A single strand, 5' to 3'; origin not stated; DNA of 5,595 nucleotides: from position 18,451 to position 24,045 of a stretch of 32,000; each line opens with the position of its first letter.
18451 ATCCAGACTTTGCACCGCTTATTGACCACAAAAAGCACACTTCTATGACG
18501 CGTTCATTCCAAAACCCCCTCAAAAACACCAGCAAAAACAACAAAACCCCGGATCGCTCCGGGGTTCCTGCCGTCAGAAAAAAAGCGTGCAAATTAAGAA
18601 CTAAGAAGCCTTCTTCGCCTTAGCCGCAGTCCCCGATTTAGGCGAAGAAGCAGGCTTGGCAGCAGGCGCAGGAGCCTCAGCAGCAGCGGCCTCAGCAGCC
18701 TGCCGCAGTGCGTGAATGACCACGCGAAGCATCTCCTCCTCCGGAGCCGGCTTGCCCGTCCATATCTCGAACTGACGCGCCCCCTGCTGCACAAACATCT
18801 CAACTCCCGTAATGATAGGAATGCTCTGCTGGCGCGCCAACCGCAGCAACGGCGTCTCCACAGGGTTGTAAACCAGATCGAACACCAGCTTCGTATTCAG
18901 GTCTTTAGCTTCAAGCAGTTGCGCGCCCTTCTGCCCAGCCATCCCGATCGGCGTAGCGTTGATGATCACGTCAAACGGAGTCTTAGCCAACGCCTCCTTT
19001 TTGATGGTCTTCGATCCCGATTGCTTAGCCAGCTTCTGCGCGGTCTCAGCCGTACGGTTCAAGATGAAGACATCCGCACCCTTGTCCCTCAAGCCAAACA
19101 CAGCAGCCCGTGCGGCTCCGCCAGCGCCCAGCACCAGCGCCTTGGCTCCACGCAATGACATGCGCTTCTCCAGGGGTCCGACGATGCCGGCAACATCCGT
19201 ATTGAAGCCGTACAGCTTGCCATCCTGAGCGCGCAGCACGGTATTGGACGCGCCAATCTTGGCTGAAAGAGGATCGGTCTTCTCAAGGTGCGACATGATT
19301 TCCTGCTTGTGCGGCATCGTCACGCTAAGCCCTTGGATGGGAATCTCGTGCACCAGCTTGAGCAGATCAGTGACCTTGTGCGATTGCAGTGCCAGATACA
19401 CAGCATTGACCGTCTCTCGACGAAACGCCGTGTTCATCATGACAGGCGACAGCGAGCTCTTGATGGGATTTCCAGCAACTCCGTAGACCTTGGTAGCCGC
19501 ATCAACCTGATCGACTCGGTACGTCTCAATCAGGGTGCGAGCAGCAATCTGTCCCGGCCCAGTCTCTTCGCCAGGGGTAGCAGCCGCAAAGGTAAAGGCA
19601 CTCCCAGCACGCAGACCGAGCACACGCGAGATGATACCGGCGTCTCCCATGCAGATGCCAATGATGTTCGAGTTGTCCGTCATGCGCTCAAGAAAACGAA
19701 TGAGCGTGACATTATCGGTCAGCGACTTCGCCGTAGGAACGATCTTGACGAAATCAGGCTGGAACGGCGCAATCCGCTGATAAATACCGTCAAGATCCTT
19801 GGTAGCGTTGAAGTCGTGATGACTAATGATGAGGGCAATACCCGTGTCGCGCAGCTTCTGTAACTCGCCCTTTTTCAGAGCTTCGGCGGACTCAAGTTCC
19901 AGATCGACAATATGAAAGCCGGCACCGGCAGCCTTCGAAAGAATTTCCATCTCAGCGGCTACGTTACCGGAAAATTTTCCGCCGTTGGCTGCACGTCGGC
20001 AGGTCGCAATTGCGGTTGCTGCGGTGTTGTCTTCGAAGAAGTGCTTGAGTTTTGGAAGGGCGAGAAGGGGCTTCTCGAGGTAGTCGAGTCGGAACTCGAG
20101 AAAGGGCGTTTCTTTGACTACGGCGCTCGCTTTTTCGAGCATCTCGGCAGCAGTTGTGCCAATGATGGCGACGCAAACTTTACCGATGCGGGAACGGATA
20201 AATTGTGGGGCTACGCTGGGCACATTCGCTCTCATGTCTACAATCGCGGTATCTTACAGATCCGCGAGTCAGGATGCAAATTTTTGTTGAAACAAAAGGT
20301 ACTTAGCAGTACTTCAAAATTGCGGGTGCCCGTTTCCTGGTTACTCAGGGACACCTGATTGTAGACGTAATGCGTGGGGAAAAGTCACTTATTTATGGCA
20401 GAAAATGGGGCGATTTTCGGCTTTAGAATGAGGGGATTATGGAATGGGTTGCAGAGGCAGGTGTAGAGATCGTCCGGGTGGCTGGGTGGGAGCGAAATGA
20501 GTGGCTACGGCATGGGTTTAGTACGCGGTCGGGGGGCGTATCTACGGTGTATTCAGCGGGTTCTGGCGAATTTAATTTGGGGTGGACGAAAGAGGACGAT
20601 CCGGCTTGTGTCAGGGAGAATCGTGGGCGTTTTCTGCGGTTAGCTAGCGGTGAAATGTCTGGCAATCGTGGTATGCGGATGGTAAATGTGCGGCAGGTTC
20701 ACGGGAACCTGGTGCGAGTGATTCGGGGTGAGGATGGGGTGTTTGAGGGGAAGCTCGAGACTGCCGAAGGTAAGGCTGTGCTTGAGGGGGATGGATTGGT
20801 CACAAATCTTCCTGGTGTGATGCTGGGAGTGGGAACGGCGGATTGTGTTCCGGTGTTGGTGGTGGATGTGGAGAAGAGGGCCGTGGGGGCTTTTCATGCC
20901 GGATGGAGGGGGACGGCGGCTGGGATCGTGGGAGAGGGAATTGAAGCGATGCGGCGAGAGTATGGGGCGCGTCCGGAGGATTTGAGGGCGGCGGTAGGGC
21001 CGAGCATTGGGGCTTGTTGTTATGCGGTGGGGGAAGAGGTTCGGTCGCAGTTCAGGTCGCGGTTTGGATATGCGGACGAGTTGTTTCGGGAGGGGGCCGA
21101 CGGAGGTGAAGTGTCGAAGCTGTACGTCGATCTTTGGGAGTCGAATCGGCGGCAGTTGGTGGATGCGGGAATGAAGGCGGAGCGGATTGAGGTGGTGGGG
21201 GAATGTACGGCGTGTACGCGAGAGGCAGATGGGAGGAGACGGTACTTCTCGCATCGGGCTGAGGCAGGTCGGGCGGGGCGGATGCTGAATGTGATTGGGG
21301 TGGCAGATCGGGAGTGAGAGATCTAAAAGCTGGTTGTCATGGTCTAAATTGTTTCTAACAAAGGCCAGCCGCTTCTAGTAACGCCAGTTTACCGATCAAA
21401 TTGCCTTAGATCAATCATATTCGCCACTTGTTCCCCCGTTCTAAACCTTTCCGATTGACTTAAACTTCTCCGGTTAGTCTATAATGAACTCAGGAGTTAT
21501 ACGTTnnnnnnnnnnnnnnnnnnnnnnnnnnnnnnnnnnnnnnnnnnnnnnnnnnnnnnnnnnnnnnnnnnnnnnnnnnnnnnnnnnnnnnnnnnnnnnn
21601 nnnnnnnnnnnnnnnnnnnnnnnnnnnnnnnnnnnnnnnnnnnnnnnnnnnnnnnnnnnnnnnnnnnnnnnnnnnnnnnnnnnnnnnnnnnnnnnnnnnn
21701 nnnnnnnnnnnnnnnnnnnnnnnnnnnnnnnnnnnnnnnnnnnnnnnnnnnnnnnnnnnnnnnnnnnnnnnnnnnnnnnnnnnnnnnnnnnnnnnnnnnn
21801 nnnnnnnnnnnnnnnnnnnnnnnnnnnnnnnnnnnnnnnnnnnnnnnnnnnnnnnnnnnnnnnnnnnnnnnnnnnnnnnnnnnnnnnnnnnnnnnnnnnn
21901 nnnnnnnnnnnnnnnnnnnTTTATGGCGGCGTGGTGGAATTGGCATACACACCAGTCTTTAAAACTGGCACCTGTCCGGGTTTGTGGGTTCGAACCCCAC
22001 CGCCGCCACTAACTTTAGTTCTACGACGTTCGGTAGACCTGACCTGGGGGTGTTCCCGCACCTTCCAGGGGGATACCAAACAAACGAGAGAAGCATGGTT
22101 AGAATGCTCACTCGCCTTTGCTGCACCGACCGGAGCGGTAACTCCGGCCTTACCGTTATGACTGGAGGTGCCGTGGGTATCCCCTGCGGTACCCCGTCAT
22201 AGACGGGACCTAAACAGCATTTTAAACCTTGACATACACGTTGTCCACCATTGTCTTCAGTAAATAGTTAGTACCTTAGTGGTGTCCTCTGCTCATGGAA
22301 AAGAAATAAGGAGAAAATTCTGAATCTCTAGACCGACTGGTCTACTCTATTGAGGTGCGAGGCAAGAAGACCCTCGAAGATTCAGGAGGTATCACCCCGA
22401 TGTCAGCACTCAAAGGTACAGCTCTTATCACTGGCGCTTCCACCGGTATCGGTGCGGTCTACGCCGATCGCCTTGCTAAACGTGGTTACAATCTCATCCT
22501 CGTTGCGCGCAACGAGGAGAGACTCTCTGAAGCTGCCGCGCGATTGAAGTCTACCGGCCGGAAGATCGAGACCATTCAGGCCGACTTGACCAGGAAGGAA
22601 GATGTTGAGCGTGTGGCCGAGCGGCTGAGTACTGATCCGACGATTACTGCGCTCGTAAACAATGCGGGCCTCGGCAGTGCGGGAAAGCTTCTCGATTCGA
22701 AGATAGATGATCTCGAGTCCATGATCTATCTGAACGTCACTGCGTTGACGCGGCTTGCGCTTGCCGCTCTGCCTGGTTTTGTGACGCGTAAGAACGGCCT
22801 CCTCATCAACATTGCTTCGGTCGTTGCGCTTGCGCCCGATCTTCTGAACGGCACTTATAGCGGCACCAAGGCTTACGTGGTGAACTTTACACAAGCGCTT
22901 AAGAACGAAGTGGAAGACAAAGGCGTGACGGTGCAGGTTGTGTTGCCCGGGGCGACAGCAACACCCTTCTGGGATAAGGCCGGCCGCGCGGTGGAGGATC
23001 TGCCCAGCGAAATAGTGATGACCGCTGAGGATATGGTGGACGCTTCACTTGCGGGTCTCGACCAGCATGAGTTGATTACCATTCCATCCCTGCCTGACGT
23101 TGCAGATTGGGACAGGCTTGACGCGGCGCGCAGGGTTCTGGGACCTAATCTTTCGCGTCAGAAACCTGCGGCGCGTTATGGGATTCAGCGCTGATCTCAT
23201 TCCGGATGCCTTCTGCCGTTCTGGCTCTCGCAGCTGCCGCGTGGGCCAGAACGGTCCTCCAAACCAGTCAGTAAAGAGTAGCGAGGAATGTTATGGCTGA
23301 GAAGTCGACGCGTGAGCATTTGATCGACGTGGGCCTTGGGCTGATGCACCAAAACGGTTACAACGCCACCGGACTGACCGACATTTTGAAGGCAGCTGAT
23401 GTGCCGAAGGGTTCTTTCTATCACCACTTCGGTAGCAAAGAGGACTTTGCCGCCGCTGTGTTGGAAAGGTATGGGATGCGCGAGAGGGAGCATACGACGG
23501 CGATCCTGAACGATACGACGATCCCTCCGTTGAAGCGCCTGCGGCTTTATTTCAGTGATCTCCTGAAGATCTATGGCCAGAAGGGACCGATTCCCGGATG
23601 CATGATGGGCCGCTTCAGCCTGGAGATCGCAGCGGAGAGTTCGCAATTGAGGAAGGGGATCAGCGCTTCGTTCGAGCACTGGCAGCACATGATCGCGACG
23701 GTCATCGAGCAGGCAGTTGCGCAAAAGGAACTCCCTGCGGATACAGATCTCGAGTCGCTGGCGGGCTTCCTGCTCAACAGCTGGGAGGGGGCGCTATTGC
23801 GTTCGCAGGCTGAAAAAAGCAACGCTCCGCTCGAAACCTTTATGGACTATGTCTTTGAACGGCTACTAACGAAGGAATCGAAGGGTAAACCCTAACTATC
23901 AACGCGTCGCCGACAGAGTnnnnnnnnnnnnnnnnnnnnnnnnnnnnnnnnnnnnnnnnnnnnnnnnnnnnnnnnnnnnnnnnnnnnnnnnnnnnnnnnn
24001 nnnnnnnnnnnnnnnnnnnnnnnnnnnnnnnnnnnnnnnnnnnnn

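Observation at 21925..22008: Leu-type tRNA whose canonical fold places UUA, not UAA, in the anticodon: a natural ochre-suppressor configuration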

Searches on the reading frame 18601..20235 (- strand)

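Call 7: search_protein_families(library=pfam, proteins=[window:18601-20235:-], max_evalue=0.01)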
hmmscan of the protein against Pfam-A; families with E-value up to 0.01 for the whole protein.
window:18601-20235:- (544 aa): 6 families
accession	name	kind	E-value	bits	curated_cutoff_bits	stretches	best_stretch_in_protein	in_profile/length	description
PF01487.21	DHquinase_I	-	1.8e-46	159.6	22.2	1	21-239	1-230/230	Type I 3-dehydroquinase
PF08501.16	Shikimate_dh_N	-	5.7e-21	75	27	1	253-333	1-83/83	Shikimate dehydrogenase substrate binding domain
PF18317.6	SDH_C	-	1.9e-13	50.3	25.8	1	477-506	1-30/31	Shikimate 5'-dehydrogenase C-terminal domain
PF01488.26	Shikimate_DH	-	3.1e-09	37.5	24.3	1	360-428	9-83/138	Shikimate / quinate 5-dehydrogenase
PF07991.19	KARI_N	-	0.00051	20.1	20.6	1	361-429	2-69/165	Acetohydroxy acid isomeroreductase, NADPH-binding domain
PF01262.27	AlaDh_PNT_C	-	0.0017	18.2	23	1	362-418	27-88/214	Alanine dehydrogenase/PNT, C-terminal domain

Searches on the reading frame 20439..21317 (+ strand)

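Call 7: search_protein_families(library=pfam, proteins=[window:20439-21317:+], max_evalue=0.01)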
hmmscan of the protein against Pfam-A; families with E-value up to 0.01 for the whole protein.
window:20439-21317:+ (292 aa): 1 family
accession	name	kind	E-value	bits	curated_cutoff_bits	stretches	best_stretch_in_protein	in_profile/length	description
PF02578.20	Cu-oxidase_4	-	1.6e-70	237.7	22.9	1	28-286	1-237/238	Multi-copper polyphenol oxidoreductase laccase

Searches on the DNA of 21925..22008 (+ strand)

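Call 8: search_dna_similar(query=window:21925-22008:+, collection=phages, mode=distant, max_evalue=0.01, max_rows=30)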
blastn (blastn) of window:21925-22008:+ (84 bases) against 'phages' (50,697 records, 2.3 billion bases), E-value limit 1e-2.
Records with a match: 157; places in all: 157; records where one place covers at least 80% of the query: 28.
Best place of each record, by identity: 80-90% 128; 60-80% 29.
By first word of the organism name: Pseudomonas 124; Aeromonas 16; Synechococcus 5; Enterobacter 4; Streptomyces 2; Stenotrophomonas 2; uncultured 1; Serratia 1; Klebsiella 1; Phage 1.
By host as written in the record: Pseudomonas aeruginosa 49; Pseudomonas aeruginosa PAO1 25; Pseudomonas aeruginosa PAK 10; - 7; Aeromonas salmonicida 6; Aeromonas hydrophila BIOTECH 10089 2; Streptomyces sanglieri UNT16F27A 2; Aeromonas sp. 2; and 36 more.
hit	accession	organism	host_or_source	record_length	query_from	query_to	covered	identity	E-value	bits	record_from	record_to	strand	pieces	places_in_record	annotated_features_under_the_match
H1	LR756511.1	uncultured phage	metagenomic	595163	1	78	93%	74.4%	4e-4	49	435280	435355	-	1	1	record has no annotation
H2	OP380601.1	Aeromonas phage avDM6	Aeromonas hydrophila BIOTECH 10089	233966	7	77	85%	77.5%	9e-6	55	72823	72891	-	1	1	tRNA-Leu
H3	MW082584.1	Serratia phage 4S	Serratia marcescens IMBG291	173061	7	77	85%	77.5%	1e-4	50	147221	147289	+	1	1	tRNA-Leu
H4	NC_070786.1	Streptomyces phage Muntaha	Streptomyces sanglieri UNT16F27A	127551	7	77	85%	76.1%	4e-4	49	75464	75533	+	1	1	131: tRNA-Leu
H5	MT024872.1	Streptomyces phage Muntaha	Streptomyces sanglieri UNT16F27A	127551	7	77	85%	76.1%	4e-4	49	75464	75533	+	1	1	131: tRNA-Leu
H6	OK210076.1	Enterobacter phage KKP_3262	Enterobacter cloacae KKP3082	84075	8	76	82%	77.5%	5e-3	45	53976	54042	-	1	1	tRNA-Leu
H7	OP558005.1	Klebsiella phage vB_KpnM_VPA32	Klebsiella pneumoniae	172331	8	76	82%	77.5%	5e-3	45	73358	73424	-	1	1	tRNA-Leu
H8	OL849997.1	Enterobacter phage vB-EclM_KMB17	Enterobacter cloacae KMB220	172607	8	76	82%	77.5%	5e-3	45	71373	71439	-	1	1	none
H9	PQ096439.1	Enterobacter phage EnC15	Enterobacter cloacae complex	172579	8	76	82%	77.5%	5e-3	45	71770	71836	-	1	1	tRNA-Leu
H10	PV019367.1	Enterobacter phage vB_ECC_CW742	Enterobacter hormaechei ST 742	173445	8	76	82%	76.8%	1e-4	51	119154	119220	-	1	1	tRNA-Leu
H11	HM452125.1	Aeromonas phage phiAS4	Aeromonas salmonicida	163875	8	76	82%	76.8%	1e-4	51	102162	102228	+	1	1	none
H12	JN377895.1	Aeromonas phage Aes012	Aeromonas sp.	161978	8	76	82%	76.8%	1e-4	51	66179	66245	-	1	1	tRNA-Leu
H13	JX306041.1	Stenotrophomonas phage IME13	Stenotrophomonas maltophilia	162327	8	76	82%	76.8%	1e-4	51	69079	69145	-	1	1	tRNA-Leu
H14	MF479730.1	Aeromonas phage AS-gz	Aeromonas salmonicida subsp. salmonicida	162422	8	76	82%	76.8%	1e-4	51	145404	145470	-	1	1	none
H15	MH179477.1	Aeromonas phage 60AhydR15PP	Aeromonas hydrophila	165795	8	76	82%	76.8%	1e-4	51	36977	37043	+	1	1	none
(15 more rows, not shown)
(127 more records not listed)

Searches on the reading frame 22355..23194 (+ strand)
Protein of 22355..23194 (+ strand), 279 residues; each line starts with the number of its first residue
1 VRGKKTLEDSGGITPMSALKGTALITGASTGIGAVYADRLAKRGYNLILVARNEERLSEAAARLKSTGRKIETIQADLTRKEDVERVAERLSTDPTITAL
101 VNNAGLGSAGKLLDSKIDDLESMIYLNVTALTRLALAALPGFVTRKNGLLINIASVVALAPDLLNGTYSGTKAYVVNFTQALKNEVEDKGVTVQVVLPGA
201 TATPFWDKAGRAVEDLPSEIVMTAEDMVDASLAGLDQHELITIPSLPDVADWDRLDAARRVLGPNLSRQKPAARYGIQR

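Call 7: search_protein_families(library=pfam, proteins=[window:22355-23194:+], max_evalue=0.01)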
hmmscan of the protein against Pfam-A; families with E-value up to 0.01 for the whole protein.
window:22355-23194:+ (279 aa): 7 families
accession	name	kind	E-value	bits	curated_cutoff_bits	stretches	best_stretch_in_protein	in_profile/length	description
PF00106.31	adh_short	-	6.6e-45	153.4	26.6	1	22-209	2-190/195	short chain dehydrogenase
PF13561.12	adh_short_C2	-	4.8e-27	95.5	27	1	27-210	1-185/236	Enoyl-(Acyl carrier protein) reductase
PF08659.16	KR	-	1.6e-14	54.7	22.6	1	21-184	1-165/180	KR domain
PF01370.27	Epimerase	-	2.5e-06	27.5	20.9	1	23-109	1-77/240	NAD dependent epimerase/dehydratase family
PF13460.12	NAD_binding_10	-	7.1e-05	23.2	27.2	1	27-89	1-59/184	NAD(P)H-binding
PF02737.24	3HCDH_N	-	0.0016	18.8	22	1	32-103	10-78/180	3-hydroxyacyl-CoA dehydrogenase, NAD binding domain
PF16363.11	GDP_Man_Dehyd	-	0.0024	17.8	27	1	24-93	1-76/332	GDP-mannose 4,6 dehydratase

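Call 72: find_homologous_proteins(query=window:22355-23191:+, max_evalue=1e-60)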
Query window:22355-23191:+ (279 aa): 7889 proteins with E <= 1e-60 among 8000 candidates; the best 120 are listed.
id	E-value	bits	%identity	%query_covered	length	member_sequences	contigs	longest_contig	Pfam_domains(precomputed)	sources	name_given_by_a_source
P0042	3.6e-154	529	96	94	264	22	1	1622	PF08659.17,PF13561.13,PF00106.32,PF01370.28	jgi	jgi:hypothetical protein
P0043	2.4e-151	520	94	94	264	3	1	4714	PF08659.17,PF13561.13,PF00106.32,PF01370.28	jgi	jgi:hypothetical protein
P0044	8.0e-146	502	90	94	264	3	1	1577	PF08659.17,PF13561.13,PF00106.32,PF01370.28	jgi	-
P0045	1.1e-144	498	97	89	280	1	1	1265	PF08659.17,PF13561.13,PF00106.32,PF01370.28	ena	-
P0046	1.7e-144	498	89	94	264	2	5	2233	PF08659.17,PF13561.13,PF00106.32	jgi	jgi:hypothetical protein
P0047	5.1e-144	496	88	94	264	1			PF08659.17,PF13561.13,PF00106.32,PF01370.28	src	-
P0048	6.1e-144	496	88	94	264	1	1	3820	PF08659.17,PF13561.13,PF00106.32,PF01370.28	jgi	jgi:short-subunit dehydrogenase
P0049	6.5e-144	496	90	93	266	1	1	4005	PF08659.17,PF13561.13,PF00106.32,PF01370.28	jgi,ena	jgi:short-subunit dehydrogenase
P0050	1.1e-143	495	90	94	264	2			PF08659.17,PF13561.13,PF00106.32,PF01370.28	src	-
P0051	1.4e-143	495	89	94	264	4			PF08659.17,PF13561.13,PF00106.32,PF01370.28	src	-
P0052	1.5e-143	495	90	93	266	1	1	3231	PF08659.17,PF13561.13,PF00106.32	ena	-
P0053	1.9e-143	494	89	93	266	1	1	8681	PF08659.17,PF13561.13,PF00106.32,PF01370.28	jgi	jgi:uncharacterized protein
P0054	7.2e-143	492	89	94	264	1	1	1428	PF08659.17,PF13561.13,PF00106.32,PF01370.28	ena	-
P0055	9.2e-143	492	89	93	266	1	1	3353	PF08659.17,PF13561.13,PF00106.32,PF01370.28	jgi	jgi:short-subunit dehydrogenase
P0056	1.2e-142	492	89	93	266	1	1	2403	PF08659.17,PF13561.13,PF00106.32,PF01370.28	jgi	jgi:hypothetical protein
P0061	2.5e-142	491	89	93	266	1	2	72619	PF08659.17,PF13561.13,PF00106.32,PF01370.28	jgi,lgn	-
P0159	9.4e-139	479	87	94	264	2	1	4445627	PF08659.17,PF13561.13,PF00106.32,PF01370.28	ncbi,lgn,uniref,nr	ncbi:SDR family NAD(P)-dependent oxidoreductase [Edaphobacter flagellatus]|uniref:SDR family NAD(P)-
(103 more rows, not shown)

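Call 73: find_encoding_contigs(protein=P0043, flank=4000, max_places=2)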
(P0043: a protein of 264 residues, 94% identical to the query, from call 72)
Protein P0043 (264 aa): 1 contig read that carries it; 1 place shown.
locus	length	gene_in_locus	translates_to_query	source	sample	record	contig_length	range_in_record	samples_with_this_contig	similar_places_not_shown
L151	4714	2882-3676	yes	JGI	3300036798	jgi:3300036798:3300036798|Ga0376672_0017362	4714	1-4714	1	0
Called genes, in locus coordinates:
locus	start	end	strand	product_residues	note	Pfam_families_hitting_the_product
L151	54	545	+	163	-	PF00625:Guanylate_kin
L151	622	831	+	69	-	PF01192:RNA_pol_Rpb6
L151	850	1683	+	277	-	PF03167:UDG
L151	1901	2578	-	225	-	PF00445:Ribonuclease_T2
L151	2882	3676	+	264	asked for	PF00106:adh_short, PF01370:Epimerase (weak), PF08659:KR, PF13561:adh_short_C2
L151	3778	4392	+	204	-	PF00440:TetR_N, PF16925:TetR_C_13, PF21993:TetR_C_13_2, PF13977:TetR_C_6 (weak), PF16859:TetR_C_11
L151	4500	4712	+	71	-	?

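Call 74: find_encoding_contigs(protein=P0159, flank=4000, max_places=2)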
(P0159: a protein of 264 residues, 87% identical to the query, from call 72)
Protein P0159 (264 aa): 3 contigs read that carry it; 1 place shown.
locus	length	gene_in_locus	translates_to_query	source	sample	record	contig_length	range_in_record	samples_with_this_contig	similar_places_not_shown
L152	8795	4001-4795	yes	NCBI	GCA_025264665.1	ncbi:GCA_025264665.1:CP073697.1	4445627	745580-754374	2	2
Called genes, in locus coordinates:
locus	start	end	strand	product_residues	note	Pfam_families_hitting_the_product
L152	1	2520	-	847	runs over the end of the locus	PF13620:CarboxypepD_reg, PF13715:CarbopepD_reg_2, PF17210:SdrD_B (weak), PF22904:NOMO1-like_2nd (weak), PF07715:Plug, PF00593:TonB_dep_Rec_b-barrel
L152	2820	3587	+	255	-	-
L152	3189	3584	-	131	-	-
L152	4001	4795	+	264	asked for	PF00106:adh_short, PF01370:Epimerase (weak), PF08659:KR, PF13561:adh_short_C2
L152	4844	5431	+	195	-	PF00440:TetR_N, PF16859:TetR_C_11 (faint), PF16925:TetR_C_13, PF21993:TetR_C_13_2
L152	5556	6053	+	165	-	-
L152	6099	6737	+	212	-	PF00903:Glyoxalase, PF22677:Ble-like_N (faint)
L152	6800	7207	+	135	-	-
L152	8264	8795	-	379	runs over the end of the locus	PF13091:PLDc_2 (weak)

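Call 75: find_encoding_contigs(protein=P0061, flank=4000, max_places=2)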
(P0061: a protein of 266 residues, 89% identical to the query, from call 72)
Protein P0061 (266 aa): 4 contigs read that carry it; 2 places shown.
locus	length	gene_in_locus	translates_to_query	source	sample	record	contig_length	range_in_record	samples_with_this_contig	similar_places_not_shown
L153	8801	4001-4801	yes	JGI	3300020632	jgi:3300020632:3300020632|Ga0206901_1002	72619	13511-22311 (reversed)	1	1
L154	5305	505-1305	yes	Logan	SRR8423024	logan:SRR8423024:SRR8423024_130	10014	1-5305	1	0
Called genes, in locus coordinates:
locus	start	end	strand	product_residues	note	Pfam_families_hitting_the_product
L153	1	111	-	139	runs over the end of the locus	PF11345:DUF3147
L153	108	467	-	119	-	PF11345:DUF3147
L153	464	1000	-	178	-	PF00719:Pyrophosphatase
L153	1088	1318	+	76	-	-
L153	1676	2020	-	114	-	-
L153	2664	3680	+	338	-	PF08240:ADH_N, PF00107:ADH_zinc_N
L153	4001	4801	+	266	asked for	PF00106:adh_short, PF08659:KR, PF01370:Epimerase (weak), PF13561:adh_short_C2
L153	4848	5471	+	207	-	PF00440:TetR_N, PF16925:TetR_C_13, PF21993:TetR_C_13_2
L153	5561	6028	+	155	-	-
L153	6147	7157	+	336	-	PF08240:ADH_N, PF00107:ADH_zinc_N, PF13602:ADH_zinc_N_2 (weak)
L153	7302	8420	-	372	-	PF00990:GGDEF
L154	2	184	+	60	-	?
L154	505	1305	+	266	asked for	PF00106:adh_short, PF08659:KR, PF01370:Epimerase (weak), PF13561:adh_short_C2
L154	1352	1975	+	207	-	PF00440:TetR_N, PF16925:TetR_C_13, PF21993:TetR_C_13_2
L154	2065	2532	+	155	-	-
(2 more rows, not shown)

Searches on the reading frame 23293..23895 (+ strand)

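Call 7: search_protein_families(library=pfam, proteins=[window:23293-23895:+], max_evalue=0.01)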
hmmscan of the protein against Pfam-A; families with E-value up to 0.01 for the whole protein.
window:23293-23895:+ (200 aa): 6 families
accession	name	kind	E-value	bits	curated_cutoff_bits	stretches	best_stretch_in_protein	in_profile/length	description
PF16925.10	TetR_C_13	-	5.5e-20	72.2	27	1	79-186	1-108/109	Tetracyclin repressor-like, C-terminal domain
PF21993.1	TetR_C_13_2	-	6.6e-14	52.5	27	1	79-184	1-101/103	Transcriptional regulator LmrA/YxaF-like, C-terminal domain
PF00440.29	TetR_N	-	7e-14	51.8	24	1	10-56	1-47/47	Bacterial regulatory proteins, tetR family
PF16859.10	TetR_C_11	-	0.00014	22.6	32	1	113-164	38-90/113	Tetracyclin repressor-like, C-terminal domain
PF21935.1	TetR_C_45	-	0.002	19.1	27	1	107-174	25-92/115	Tetracyclin repressor-like, C-terminal domain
PF17922.6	TetR_C_17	-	0.0048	17.6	26.1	1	123-173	41-91/100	Tetracyclin repressor-like, C-terminal domain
